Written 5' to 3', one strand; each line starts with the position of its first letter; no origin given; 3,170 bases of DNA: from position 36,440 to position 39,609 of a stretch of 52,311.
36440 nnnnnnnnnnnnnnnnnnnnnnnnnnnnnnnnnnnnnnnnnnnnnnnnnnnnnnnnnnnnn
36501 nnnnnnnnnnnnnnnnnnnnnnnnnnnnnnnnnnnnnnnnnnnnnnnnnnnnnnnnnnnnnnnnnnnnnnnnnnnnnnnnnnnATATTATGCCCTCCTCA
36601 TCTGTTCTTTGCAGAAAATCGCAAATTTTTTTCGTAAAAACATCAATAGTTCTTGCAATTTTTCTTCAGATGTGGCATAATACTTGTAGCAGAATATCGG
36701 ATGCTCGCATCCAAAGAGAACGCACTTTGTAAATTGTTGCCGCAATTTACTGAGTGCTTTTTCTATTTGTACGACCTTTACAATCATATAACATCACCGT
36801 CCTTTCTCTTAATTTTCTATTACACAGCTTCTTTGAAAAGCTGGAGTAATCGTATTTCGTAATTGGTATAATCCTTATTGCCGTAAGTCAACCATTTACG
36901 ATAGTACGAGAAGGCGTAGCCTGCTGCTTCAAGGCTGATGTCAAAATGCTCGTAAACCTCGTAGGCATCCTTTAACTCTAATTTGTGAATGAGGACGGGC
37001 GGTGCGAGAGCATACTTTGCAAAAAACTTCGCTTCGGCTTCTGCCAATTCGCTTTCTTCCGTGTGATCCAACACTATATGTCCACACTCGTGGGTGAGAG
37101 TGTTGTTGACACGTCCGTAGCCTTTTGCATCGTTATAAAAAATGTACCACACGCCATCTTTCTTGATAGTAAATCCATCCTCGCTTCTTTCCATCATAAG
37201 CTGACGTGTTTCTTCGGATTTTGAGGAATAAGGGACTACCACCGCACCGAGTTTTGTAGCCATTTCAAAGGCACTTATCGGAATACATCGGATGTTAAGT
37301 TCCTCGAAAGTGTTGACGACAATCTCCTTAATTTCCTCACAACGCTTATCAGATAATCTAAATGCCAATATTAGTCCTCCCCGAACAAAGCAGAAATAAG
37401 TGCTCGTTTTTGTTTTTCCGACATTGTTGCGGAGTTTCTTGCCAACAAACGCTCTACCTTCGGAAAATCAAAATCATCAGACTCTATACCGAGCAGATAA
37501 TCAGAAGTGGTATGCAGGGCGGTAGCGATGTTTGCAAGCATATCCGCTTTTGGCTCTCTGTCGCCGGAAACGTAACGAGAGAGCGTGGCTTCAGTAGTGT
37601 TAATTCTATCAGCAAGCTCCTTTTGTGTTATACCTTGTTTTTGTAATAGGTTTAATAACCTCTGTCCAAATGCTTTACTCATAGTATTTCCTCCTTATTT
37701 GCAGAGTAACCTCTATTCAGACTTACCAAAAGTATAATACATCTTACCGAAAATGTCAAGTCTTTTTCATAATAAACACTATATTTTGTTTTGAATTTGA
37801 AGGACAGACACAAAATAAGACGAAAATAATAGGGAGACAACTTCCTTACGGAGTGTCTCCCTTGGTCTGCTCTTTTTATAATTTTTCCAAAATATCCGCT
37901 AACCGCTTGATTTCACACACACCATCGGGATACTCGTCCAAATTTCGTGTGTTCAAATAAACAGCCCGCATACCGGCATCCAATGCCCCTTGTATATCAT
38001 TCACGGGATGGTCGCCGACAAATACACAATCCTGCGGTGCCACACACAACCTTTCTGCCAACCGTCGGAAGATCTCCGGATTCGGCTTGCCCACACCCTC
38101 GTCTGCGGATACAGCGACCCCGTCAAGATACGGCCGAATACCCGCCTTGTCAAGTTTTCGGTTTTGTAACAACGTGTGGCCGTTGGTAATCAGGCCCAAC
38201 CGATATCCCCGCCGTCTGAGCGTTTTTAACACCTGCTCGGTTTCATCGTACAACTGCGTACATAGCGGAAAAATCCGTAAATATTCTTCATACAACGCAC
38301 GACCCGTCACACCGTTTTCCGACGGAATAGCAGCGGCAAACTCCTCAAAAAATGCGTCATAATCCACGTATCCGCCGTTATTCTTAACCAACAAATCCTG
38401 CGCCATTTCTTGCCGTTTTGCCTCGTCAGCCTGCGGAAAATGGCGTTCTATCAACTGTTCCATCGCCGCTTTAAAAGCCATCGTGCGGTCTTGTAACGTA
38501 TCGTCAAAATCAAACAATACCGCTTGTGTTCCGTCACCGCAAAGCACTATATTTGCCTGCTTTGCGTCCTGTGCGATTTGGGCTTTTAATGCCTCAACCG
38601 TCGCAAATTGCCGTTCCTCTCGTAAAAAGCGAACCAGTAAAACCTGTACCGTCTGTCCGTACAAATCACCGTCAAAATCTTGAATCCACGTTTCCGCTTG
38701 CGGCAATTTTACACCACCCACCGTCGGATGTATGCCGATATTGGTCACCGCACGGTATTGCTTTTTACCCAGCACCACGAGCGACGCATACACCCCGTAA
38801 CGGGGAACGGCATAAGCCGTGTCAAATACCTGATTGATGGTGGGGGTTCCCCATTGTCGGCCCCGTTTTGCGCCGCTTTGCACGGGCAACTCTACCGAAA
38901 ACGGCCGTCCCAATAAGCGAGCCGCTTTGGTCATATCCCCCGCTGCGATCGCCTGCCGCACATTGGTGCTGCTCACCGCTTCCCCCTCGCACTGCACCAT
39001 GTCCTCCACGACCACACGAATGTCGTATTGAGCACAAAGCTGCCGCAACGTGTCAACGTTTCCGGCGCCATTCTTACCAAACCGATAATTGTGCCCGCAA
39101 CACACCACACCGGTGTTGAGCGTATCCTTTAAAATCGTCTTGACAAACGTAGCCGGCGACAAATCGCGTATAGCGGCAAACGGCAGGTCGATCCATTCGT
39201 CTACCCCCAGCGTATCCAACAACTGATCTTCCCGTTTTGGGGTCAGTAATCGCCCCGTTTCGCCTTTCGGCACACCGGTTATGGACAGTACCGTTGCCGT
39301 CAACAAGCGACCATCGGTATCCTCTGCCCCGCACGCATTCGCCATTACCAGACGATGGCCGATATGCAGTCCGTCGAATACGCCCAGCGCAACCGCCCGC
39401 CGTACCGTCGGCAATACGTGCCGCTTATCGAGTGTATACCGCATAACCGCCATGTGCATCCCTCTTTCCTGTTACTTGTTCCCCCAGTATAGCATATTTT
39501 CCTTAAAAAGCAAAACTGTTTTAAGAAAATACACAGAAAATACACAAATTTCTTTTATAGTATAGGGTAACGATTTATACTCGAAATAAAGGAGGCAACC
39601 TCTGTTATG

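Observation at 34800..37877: AT-rich ~3 kb island: an XRE/ImmA-gated operon carrying DUF4417 plus a toxin/immunity-like pair, with no mobility genes - candidate undescribed conflict/defence module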

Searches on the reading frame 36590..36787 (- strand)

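Call 3: search_protein_families(library=pfam, proteins=[window:36590-36787:-], max_evalue=0.1)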
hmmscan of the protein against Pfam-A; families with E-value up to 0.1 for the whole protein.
window:36590-36787:- (66 aa): 1 family
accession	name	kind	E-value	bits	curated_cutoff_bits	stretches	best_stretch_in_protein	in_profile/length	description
PF13821.11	DUF4187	-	0.00091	19.4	29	1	39-60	10-33/54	Domain of unknown function (DUF4187)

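Call 4: search_protein_families(library=padloc, proteins=[window:36590-36787:-], max_evalue=0.1)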
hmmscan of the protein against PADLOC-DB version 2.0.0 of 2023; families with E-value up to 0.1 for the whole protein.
window:36590-36787:- (66 aa): 0 families

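Call 5: search_protein_families(library=phrogs, proteins=[window:36590-36787:-], max_evalue=0.1)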
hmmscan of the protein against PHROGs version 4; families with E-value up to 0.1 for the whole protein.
window:36590-36787:- (66 aa): 1 family
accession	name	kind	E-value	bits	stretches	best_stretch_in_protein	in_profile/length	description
phrog_20565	-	unknown function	0.013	16.8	0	38-61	10-33/71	-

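Call 14: search_protein_families(library=ncbifam, proteins=[window:36590-36787:-], max_evalue=0.1)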
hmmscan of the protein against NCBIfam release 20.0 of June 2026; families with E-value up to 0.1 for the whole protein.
window:36590-36787:- (66 aa): 0 families

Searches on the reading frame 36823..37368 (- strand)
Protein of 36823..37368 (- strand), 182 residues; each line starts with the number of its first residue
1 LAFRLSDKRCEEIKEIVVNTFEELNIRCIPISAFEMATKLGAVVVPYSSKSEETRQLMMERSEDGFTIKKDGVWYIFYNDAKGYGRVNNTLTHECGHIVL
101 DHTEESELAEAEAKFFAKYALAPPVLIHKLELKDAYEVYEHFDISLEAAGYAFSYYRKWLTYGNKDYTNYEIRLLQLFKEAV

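Call 3: search_protein_families(library=pfam, proteins=[window:36823-37368:-], max_evalue=0.1)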
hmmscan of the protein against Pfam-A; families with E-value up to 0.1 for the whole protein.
window:36823-37368:- (182 aa): 2 families
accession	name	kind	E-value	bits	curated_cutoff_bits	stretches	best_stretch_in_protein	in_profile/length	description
PF06114.19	Peptidase_M78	-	2.1e-06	28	22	1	62-153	17-122/123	IrrE N-terminal-like domain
PF12753.13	Nro1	-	0.00023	20.7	26.5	1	71-149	54-136/421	Nuclear pore complex subunit Nro1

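Call 4: search_protein_families(library=padloc, proteins=[window:36823-37368:-], max_evalue=0.1)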
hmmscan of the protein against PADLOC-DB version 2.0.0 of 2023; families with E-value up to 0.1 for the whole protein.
window:36823-37368:- (182 aa): 10 families
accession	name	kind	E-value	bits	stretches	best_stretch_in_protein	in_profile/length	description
PDLC04141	capP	-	5.2e-08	30.7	1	11-154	3-151/242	capP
PDLC03953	RmrA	-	3.7e-06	24.4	1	39-125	158-247/373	-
PDLC03949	RmrA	-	4.4e-06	23.8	1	62-149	164-258/363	-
PDLC03946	RmrA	-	9.5e-05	19.3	1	63-123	166-229/357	-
PDLC03955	RmrA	-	0.0014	16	1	10-147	144-281/371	-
PDLC03950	RmrA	-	0.0015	15.6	1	61-111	170-228/369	-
PDLC03948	RmrA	-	0.0097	12.8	1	63-113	181-233/397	-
PDLC03947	RmrA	-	0.01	12.7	1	11-112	139-242/383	-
PDLC03945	RmrA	-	0.018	12.2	1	69-124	189-253/394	-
PDLC03954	RmrA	-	0.037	11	1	63-121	183-251/380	-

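Call 5: search_protein_families(library=phrogs, proteins=[window:36823-37368:-], max_evalue=0.1)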
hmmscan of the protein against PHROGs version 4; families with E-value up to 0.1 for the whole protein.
window:36823-37368:- (182 aa): 6 families
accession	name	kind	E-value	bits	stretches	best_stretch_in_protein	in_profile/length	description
phrog_1914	-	unknown function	3.1e-22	80.4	1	12-169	11-190/222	-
phrog_19315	-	unknown function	6.1e-15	56.1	1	6-157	7-180/348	-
phrog_87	-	other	1.8e-11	45.2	1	12-172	20-179/227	metallo-protease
phrog_2439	-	transcription regulation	1.4e-10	41.6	1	6-129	123-247/367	transcriptional regulator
phrog_1516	-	unknown function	1.5e-08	35.6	1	23-105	45-105/227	-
phrog_1365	-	unknown function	0.07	14.1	0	57-102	43-85/127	-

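Call 14: search_protein_families(library=ncbifam, proteins=[window:36823-37368:-], max_evalue=0.1)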
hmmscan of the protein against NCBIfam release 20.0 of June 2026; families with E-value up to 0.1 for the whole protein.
window:36823-37368:- (182 aa): 1 family
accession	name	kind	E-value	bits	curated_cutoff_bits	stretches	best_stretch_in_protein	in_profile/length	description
NF041905.1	MXAN_2677_2678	equivalog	0.046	12.7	250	1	87-106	184-204/283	myxosortase-dependent metalloprotease, MXAN_2677/MXAN_2678 family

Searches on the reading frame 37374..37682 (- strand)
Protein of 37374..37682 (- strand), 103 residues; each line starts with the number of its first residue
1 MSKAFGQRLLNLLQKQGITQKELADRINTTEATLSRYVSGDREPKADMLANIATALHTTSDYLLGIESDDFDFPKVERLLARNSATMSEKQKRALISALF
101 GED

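Call 3: search_protein_families(library=pfam, proteins=[window:37374-37682:-], max_evalue=0.1)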
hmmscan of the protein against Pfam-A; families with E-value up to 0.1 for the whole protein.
window:37374-37682:- (103 aa): 20 families
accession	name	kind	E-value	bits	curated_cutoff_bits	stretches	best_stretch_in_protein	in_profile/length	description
PF01381.28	HTH_3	-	9.6e-14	51.6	23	1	11-63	3-55/55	Helix-turn-helix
PF13560.12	HTH_31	-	7.3e-09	36.2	27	1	4-59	1-57/64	Helix-turn-helix domain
PF12844.13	HTH_19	-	1e-07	32.2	30.2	1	6-63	1-58/64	Helix-turn-helix domain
PF13443.12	HTH_26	-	2.7e-07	31.2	22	1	8-60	1-54/63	Cro/C1-type HTH DNA-binding domain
PF13412.12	HTH_24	-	5.5e-06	26.3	21.9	1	8-38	7-38/48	Winged helix-turn-helix DNA-binding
PF24430.1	DUF7553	-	0.0015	19.5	27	1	20-59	21-60/85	Family of unknown function (DUF7553)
PF07022.19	Phage_CI_repr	-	0.0016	19.2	22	1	14-65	8-59/65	Bacteriophage CI repressor helix-turn-helix domain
PF08279.18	HTH_11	-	0.0019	18.5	25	1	9-38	5-36/55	HTH domain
PF01047.28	MarR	-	0.0023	18.2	24.6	1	9-37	9-37/59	MarR family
PF13545.12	HTH_Crp_2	-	0.0042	17.5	27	1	18-38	23-43/70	Crp-like helix-turn-helix domain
PF12802.13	MarR_2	-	0.0045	17.6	27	1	8-38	9-41/61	MarR family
PF20432.4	Xre-like-HTH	-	0.0064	17.2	25.8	1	9-38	15-43/63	Antitoxin Xre-like helix-turn-helix domain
PF25213.1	HVO_A0261_N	-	0.0073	16.6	35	1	8-40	15-47/86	HVO_A0261 N-terminal domain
PF13404.12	HTH_AsnC-type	-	0.028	14.7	27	1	7-35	6-35/42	AsnC-type helix-turn-helix domain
PF24034.1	DUF7343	-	0.034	14.4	27.6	0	8-39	7-40/62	Domain of unknown function (DUF7343)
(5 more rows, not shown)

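Call 4: search_protein_families(library=padloc, proteins=[window:37374-37682:-], max_evalue=0.1)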
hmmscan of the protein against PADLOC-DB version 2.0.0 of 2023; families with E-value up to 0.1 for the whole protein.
window:37374-37682:- (103 aa): 25 families
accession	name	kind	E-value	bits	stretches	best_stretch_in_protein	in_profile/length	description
PDLC04142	capH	-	1.8e-11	43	1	1-95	3-91/103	capH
PDLC03948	RmrA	-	3.6e-10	37.3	1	6-67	10-71/397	-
PDLC04775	PDC-M69A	-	4.2e-10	38.1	1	4-76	7-79/113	-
PDLC03949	RmrA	-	9.9e-10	35.8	1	14-97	12-92/363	-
PDLC03952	RmrA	-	1.9e-08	31.5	1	7-74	25-92/395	-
PDLC02926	HTH_VI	-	5.1e-08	31.1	1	8-72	5-69/92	-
PDLC03951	RmrA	-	8.2e-08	29.6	1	6-71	10-75/400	-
PDLC03956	RmrA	-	1.6e-07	28.7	1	6-88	10-92/399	-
PDLC03954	RmrA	-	1.9e-07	28.4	1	5-94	11-97/380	-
PDLC04760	PDC-M64C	-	3e-07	28.7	1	7-57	29-79/93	-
PDLC03946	RmrA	-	3e-07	27.5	1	7-98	5-93/357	-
PDLC03944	RmrA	-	9.7e-07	26.2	1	6-93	8-92/384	-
PDLC03947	RmrA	-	3e-06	24.3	1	4-91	11-97/383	-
PDLC03955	RmrA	-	1.3e-05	22.6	1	13-62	29-78/371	-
PDLC03945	RmrA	-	2.8e-05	21.5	1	5-67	3-65/394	-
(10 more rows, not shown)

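Call 5: search_protein_families(library=phrogs, proteins=[window:37374-37682:-], max_evalue=0.1)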
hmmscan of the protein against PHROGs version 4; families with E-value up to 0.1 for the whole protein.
window:37374-37682:- (103 aa): 51 families (the best 25 are shown)
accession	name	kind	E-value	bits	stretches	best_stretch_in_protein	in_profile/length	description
phrog_8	-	transcription regulation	1.2e-19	72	1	1-86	73-150/346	transcriptional regulator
phrog_2439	-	transcription regulation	1.7e-13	51.2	1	6-95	9-94/367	transcriptional regulator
phrog_4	-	transcription regulation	7.5e-13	49.2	1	3-73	135-201/400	transcriptional repressor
phrog_3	-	transcription regulation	8.1e-12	46.6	1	3-76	87-158/430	transcriptional repressor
phrog_2967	-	transcription regulation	1.4e-11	45.3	1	3-74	9-78/225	transcriptional regulator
phrog_2328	-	transcription regulation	3.6e-10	40.7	1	3-64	14-75/128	transcriptional repressor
phrog_1373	-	transcription regulation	5.6e-10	40.5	1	5-65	64-124/166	transcriptional regulator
phrog_4779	-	transcription regulation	9e-08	33.5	1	6-52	4-55/98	transcriptional regulator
phrog_5823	-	transcription regulation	1.3e-07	32.1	1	1-72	3-75/404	transcriptional regulator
phrog_7241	-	transcription regulation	4e-07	31.1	1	15-64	72-121/122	transcriptional regulator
phrog_4583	-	transcription regulation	7.7e-07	30.1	1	12-64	18-70/81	transcriptional repressor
phrog_34939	-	unknown function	9.1e-07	29.8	1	7-67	12-73/280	-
phrog_296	-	integration and excision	1.5e-06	28.2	1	7-57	230-281/626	DNA transposition protein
phrog_1381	-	moron, auxiliary metabolic gene and host takeover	4.1e-06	27.3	1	4-67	12-76/264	plasmid antitoxin with HTH domain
phrog_1124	-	transcription regulation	4.5e-06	27.3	1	4-58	8-60/177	transcriptional regulator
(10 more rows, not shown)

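Call 14: search_protein_families(library=ncbifam, proteins=[window:37374-37682:-], max_evalue=0.1)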
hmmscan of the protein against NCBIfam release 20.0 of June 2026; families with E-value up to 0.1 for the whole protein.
window:37374-37682:- (103 aa): 26 families (the best 25 are shown)
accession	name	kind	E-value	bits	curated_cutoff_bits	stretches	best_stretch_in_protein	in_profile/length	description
NF041951.1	phage_RstR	subfamily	2.2e-15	56.8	80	1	5-98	3-95/108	RstR family transcriptional repressor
NF010465.0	PRK13890.1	equivalog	2.2e-08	34.3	96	1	5-83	6-82/121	conjugal transfer protein TrbA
NF007257.0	PRK09706.1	subfamily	5.4e-07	29.5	101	1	3-93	4-91/135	transcriptional repressor DicA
NF047948.1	male_kill_WMK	equivalog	1.2e-06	28.2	300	1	5-100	163-259/300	WO male-killing family protein Wmk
NF006015.0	PRK08154.1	subfamily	1.4e-05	24.4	204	1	3-97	29-124/314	anaerobic benzoate catabolism transcriptional regulator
NF052239.1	antitox_spr1629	equivalog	2.2e-05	23.7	335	1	5-67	3-65/377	spr1629 family repressor/antitoxin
TIGR02607.1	antidote_HigA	equivalog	2.7e-05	23.9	47.7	1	12-68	15-71/81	HigA family addiction module antitoxin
NF038310.1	lysogeny_AimR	equivalog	0.00025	20.2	70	1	11-57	3-49/365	AimR family lysis-lysogeny pheromone receptor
TIGR03830.1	CxxCG_CxxCG_HTH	subfamily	0.0022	17.8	61.8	1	13-48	74-109/127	type II TA system antitoxin MqsA family protein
NF006328.0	PRK08558.1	equivalog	0.0027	17.3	184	1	9-58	16-64/238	adenine phosphoribosyltransferase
TIGR00270.2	TIGR00270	equivalog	0.0032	17.3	110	1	9-56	80-127/159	multiprotein bridging factor aMBF1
NF047541.1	telomere_Tpg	equivalog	0.0052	16.8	90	1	3-56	20-74/183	telomere-protecting terminal protein Tpg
NF007271.0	PRK09726.1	equivalog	0.0074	16.3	79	1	12-39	20-47/88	type II toxin-antitoxin system antitoxin HipB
NF003057.0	PRK03975.1-5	subfamily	0.01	15.5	168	1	13-35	16-38/134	putative transcriptional regulator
TIGR02937.1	sigma70-ECF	superfamily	0.022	14.4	42.9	1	7-38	123-154/165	sigma-70 family RNA polymerase sigma factor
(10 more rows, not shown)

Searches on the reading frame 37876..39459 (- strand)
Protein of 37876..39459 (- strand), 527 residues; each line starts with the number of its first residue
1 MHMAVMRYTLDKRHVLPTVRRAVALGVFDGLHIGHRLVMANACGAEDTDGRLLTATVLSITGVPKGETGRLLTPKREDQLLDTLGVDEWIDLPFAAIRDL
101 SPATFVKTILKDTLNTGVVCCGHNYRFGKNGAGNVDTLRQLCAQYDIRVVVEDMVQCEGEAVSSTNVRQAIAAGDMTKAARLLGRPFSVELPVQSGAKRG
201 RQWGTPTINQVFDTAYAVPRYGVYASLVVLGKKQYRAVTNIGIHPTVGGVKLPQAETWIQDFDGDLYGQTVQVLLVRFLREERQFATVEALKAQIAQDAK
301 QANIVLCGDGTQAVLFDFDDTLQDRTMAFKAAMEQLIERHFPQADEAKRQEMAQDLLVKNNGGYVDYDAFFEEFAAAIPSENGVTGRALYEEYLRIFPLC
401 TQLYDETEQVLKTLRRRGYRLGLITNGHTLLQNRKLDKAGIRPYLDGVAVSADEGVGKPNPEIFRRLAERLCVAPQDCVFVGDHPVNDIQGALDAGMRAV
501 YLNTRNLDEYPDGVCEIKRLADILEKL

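Call 3: search_protein_families(library=pfam, proteins=[window:37879-39459:-], max_evalue=0.1)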
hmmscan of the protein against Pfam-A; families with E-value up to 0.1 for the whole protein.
window:37879-39459:- (527 aa): 7 families
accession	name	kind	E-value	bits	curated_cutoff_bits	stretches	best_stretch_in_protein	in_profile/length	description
PF01687.23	Flavokinase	-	7.5e-37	126.8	19.6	1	183-303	1-121/124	Riboflavin kinase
PF00702.32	Hydrolase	-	6.3e-32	112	26.4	1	312-496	2-191/191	haloacid dehalogenase-like hydrolase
PF06574.18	FAD_syn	-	2.9e-26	92.6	27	1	21-166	8-158/158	FAD synthetase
PF13419.12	HAD_2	-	1.3e-24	87.7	23.8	1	314-500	1-176/178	Haloacid dehalogenase-like hydrolase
PF13242.12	Hydrolase_like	-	2.5e-12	47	22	1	456-503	2-49/75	HAD-hyrolase-like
PF12710.13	HAD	-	1.6e-10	42.2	27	1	314-490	1-186/189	haloacid dehalogenase-like hydrolase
PF13344.12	Hydrolase_6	-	0.033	14.6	27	0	402-436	14-48/101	Haloacid dehalogenase-like hydrolase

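Call 18: find_encoding_contigs(protein=window:37876-39459:-, flank=8000, max_places=10)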
Protein window:37876-39459:- (527 aa): no gene with exactly this product is on record in the collection.

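Call 68: find_homologous_proteins(query=window:37879-39459:-, max_evalue=1e-100)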
Query window:37879-39459:- (527 aa): 452 proteins with E <= 1e-100 among 8000 candidates; the best 120 are listed.
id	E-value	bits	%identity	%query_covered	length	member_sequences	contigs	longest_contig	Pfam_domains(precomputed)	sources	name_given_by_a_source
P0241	0.0e+0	1194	100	100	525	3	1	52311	PF13419.13,PF00702.33,PF01687.24,PF06574.19,PF13242.13,PF12710.14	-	-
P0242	7.1e-226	769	65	99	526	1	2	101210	PF13419.13,PF00702.33,PF01687.24,PF06574.19,PF13242.13,PF12710.14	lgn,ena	-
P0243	1.8e-225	767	64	100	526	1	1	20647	PF13419.13,PF00702.33,PF01687.24,PF06574.19,PF13242.13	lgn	-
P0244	1.4e-224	765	65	100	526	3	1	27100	PF13419.13,PF00702.33,PF01687.24,PF06574.19,PF13242.13,PF12710.14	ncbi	-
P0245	1.7e-222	758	64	100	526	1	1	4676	PF13419.13,PF00702.33,PF01687.24,PF06574.19,PF13242.13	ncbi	-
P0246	1.1e-221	755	65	100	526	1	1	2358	PF13419.13,PF00702.33,PF01687.24,PF06574.19,PF13242.13,PF12710.14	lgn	-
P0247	1.2e-221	755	64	100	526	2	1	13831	PF13419.13,PF00702.33,PF01687.24,PF06574.19,PF13242.13,PF12710.14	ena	-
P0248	8.4e-221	752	65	100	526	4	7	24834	PF13419.13,PF00702.33,PF01687.24,PF06574.19,PF13242.13,PF12710.14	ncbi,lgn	-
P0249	1.9e-220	751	64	100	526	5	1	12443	PF13419.13,PF00702.33,PF01687.24,PF01467.33,PF06574.19,PF13242.13,PF12710.14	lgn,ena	-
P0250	3.7e-219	747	65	100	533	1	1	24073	PF13419.13,PF00702.33,PF01687.24,PF06574.19,PF13242.13,PF12710.14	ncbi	-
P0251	8.4e-219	745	64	100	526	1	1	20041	PF13419.13,PF00702.33,PF01687.24,PF06574.19,PF13242.13,PF12710.14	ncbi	-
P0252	1.1e-218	745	63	100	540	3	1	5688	PF13419.13,PF00702.33,PF01687.24,PF06574.19,PF13242.13,PF12710.14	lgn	-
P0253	1.1e-218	745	63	100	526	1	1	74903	PF13419.13,PF00702.33,PF01687.24,PF06574.19,PF13242.13,PF12710.14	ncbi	-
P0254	6.9e-218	742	63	100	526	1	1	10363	PF13419.13,PF00702.33,PF01687.24,PF06574.19,PF13242.13,PF12710.14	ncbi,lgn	-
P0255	9.3e-218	742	63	100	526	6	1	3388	PF13419.13,PF00702.33,PF01687.24,PF06574.19,PF13242.13,PF12710.14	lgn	-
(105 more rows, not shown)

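Call 70: find_encoding_contigs(protein=P0242, flank=5000, max_places=2)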
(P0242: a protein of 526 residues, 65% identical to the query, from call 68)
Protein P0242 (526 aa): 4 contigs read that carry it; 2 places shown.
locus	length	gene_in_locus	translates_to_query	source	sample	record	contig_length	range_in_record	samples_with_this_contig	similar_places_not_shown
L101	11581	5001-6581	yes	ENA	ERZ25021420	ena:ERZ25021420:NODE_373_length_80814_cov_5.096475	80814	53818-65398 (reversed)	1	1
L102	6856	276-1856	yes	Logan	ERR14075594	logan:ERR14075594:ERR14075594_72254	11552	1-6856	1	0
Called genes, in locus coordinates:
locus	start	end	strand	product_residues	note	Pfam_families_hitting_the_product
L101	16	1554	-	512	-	PF14238:DUF4340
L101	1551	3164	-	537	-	PF23357:DUF7088 (weak)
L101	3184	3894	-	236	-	PF12679:ABC2_membrane_2 (faint), PF12730:ABC2_membrane_4 (weak), PF12698:ABC2_membrane_3 (weak)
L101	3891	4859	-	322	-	PF00005:ABC_tran, PF13304:AAA_21 (weak)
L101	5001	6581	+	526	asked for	PF06574:FAD_syn, PF01687:Flavokinase, PF00702:Hydrolase, PF12710:HAD, PF13419:HAD_2, PF13242:Hydrolase_like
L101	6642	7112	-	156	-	PF00149:Metallophos (faint), PF12850:Metallophos_2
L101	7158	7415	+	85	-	-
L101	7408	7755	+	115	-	-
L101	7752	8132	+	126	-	-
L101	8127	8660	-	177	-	PF14300:DMP19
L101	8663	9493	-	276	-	PF00590:TP_methylase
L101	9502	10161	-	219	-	PF01170:UPF0020 (weak), PF05175:MTS, PF06325:PrmA (weak), PF13847:Methyltransf_31, PF08241:Methyltransf_11 (faint), PF13649:Methyltransf_25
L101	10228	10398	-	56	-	PF00037:Fer4, PF13237:Fer4_10, PF12838:Fer4_7, PF13187:Fer4_9, PF13484:Fer4_16 (weak), PF12797:Fer4_2 (weak), PF00037:Fer4, PF12837:Fer4_6 (weak), +5 more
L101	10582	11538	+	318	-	PF07261:DnaB_2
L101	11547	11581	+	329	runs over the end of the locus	PF01695:IstB_IS21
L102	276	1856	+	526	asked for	PF06574:FAD_syn, PF01687:Flavokinase, PF00702:Hydrolase, PF12710:HAD, PF13419:HAD_2, PF13242:Hydrolase_like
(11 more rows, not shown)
